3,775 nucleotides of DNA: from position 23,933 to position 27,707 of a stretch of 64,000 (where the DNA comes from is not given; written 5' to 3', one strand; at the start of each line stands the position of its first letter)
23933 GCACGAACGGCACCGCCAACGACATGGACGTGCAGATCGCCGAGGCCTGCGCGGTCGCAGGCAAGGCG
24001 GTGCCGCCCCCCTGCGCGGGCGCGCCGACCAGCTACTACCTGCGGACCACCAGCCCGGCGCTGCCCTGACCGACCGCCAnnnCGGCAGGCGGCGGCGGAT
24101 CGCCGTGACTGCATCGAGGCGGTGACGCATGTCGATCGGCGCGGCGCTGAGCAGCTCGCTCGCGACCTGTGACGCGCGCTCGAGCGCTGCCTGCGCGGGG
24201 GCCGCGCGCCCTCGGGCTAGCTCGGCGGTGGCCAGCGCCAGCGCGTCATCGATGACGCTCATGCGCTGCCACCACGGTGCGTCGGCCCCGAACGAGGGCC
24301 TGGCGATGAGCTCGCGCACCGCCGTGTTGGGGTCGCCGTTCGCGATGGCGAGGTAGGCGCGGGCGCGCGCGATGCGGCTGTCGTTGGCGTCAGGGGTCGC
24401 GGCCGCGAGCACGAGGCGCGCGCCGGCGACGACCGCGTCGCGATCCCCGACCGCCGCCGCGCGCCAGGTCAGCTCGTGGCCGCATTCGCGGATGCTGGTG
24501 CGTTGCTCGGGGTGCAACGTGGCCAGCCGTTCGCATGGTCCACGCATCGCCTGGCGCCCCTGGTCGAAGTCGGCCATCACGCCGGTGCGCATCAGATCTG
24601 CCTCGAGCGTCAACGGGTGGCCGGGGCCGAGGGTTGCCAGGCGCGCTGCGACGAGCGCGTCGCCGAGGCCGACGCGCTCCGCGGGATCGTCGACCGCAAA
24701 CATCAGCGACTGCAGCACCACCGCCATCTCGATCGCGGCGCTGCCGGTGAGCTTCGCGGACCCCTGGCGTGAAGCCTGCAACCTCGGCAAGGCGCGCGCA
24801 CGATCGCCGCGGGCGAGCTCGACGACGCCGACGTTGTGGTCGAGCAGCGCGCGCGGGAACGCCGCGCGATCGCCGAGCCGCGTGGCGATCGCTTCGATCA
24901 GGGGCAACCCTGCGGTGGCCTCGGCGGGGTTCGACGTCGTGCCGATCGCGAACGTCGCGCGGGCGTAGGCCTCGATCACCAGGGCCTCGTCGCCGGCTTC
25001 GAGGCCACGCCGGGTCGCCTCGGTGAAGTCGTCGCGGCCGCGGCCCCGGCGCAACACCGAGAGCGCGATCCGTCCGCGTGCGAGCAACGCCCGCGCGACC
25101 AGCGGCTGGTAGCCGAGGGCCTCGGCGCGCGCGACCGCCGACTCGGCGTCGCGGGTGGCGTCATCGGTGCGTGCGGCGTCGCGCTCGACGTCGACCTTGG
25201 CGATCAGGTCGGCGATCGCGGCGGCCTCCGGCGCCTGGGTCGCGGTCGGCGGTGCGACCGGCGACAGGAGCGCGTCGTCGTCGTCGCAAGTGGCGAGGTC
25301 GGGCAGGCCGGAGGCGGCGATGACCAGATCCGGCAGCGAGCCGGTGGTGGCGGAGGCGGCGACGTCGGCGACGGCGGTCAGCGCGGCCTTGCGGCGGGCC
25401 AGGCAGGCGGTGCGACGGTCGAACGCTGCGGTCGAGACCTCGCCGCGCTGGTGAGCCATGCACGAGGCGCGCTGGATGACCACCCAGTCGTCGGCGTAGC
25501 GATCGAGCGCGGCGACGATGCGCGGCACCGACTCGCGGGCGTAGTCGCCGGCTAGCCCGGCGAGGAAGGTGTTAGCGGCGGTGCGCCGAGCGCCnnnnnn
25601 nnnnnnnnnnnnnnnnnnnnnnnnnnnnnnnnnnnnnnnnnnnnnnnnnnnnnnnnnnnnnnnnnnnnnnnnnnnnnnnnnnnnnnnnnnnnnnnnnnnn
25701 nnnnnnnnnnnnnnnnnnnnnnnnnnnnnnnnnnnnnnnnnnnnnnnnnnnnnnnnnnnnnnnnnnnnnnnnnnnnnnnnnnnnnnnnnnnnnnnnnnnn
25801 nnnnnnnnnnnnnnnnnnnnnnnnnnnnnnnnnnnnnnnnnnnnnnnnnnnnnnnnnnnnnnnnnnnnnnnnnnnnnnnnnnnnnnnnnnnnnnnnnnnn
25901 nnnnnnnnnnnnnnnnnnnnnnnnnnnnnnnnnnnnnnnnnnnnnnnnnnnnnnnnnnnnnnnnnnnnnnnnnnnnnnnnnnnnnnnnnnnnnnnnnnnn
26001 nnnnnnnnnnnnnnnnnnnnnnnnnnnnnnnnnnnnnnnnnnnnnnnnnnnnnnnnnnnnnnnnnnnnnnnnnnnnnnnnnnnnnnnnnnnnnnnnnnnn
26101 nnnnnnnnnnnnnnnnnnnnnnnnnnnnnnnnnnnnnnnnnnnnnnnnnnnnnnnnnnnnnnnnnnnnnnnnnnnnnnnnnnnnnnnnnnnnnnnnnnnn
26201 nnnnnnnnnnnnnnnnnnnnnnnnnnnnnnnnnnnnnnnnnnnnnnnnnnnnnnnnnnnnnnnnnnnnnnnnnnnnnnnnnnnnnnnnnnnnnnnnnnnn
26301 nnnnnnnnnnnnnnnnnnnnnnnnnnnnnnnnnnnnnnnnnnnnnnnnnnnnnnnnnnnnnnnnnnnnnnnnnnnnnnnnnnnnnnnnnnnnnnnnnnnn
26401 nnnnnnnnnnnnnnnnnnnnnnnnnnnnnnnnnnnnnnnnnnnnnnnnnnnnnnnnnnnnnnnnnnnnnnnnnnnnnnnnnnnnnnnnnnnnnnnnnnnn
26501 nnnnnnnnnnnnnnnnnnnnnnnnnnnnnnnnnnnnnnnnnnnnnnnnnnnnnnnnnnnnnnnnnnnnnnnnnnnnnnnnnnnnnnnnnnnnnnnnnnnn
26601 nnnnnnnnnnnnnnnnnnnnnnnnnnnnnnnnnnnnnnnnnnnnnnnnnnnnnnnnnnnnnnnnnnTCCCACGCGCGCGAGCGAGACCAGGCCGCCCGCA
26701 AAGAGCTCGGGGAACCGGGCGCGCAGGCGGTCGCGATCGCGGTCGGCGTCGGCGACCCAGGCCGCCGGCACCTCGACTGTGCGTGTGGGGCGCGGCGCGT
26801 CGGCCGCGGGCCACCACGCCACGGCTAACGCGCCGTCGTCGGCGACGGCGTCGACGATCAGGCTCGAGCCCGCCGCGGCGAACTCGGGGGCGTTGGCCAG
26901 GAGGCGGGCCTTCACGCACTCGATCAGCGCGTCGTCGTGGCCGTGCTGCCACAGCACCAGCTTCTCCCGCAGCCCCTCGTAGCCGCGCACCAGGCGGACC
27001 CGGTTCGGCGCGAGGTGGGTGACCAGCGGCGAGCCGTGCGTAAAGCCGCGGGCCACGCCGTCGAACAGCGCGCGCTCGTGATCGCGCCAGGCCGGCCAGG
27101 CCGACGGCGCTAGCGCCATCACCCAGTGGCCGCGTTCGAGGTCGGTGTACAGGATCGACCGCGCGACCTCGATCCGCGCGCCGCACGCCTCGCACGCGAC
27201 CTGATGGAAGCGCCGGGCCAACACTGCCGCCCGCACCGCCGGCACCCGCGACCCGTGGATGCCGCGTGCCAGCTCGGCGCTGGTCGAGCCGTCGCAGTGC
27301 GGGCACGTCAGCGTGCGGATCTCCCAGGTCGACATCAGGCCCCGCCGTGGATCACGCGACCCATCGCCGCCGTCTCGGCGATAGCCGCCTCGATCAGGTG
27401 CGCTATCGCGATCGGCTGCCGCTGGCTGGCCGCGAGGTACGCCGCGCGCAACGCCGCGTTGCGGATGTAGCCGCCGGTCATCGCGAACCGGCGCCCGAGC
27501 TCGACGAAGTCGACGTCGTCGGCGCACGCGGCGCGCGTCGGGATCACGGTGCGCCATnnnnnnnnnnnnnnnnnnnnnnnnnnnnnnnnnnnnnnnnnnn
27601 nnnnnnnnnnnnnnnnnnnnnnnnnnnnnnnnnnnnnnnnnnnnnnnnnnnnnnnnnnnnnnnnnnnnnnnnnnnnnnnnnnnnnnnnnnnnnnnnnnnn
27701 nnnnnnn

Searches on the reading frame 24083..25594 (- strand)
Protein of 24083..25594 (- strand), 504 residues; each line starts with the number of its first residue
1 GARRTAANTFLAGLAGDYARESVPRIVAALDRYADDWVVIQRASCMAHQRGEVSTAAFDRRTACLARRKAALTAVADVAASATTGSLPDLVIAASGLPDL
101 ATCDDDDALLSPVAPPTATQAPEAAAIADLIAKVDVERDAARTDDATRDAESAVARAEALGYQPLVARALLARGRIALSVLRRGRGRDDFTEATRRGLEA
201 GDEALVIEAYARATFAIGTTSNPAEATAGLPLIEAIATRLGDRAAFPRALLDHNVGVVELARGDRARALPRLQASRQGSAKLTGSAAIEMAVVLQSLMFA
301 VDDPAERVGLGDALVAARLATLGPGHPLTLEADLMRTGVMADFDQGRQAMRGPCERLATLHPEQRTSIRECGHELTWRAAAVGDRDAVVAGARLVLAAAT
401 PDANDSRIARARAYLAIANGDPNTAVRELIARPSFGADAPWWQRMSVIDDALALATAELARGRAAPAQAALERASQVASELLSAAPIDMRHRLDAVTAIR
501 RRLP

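Call 38: search_protein_families(library=pfam, proteins=[window:24083-25594:-], max_evalue=10)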
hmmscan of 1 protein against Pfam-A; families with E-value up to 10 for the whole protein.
window:24083-25594:- (504 aa): 1 family
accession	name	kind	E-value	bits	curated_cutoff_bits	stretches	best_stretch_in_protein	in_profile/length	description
PF13424.12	TPR_12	-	0.086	13.5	30.1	2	249-296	3-50/77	Tetratricopeptide repeat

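Call 54: find_homologous_proteins(query=window:24083-25594:-, max_evalue=0.00001)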
Query window:24083-25594:- (504 aa): 62 proteins with E <= 0.00001 among 8000 candidates.
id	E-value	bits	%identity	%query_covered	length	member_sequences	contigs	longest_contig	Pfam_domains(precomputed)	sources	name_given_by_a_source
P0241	0.0e+0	1034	100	100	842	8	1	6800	PF07714.24,PF00069.32,PF01636.30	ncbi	-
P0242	1.6e-264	896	87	100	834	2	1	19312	PF07714.24,PF00069.32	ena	-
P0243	1.3e-253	860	84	100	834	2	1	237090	PF07714.24,PF00069.32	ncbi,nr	ncbi:MAG: serine/threonine protein kinase [Myxococcales bacterium]|nr:serine/threonine protein kinas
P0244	1.6e-248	843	83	100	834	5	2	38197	PF07714.24,PF00069.32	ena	-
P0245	1.2e-237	808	79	100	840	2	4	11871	PF07714.24,PF00069.32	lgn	-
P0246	3.6e-164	565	61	100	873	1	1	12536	PF07714.24,PF00069.32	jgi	jgi:hypothetical protein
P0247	2.5e-161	556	59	97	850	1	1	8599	PF07714.24,PF00069.32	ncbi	-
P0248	8.4e-155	535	100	53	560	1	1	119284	PF07714.24,PF00069.32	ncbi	-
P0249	9.9e-153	528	58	96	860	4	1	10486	PF07714.24,PF00069.32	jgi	jgi:hypothetical protein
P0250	3.0e-152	526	71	74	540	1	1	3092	-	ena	-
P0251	1.8e-148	514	57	96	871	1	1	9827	PF07714.24,PF00069.32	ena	-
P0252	2.8e-145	503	77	64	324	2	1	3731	-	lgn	-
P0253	3.2e-145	503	56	99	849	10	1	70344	PF07714.24,PF00069.32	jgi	jgi:hypothetical protein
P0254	1.7e-138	481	55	100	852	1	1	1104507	PF07714.24,PF00069.32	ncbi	ncbi:MAG: serine/threonine-protein kinase [Kofleriaceae bacterium]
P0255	4.1e-137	476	53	99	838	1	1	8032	PF07714.24,PF00069.32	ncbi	-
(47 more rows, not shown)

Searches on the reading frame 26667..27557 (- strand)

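Call 45: search_protein_families(library=pfam, proteins=[window:26667-27557:-], max_evalue=0.001)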
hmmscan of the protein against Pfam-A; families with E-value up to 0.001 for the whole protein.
window:26667-27557:- (297 aa): 2 families
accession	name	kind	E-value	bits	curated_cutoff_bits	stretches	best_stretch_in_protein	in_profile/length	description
PF14353.12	CpXC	-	2.6e-17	63.4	25.4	1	83-216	1-121/121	CpXC protein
PF23454.1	Zn_ribbon_Brz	-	0.00062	20.8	27.9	0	79-99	2-22/58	Transcriptional regulator Brz zinc beta ribbon domain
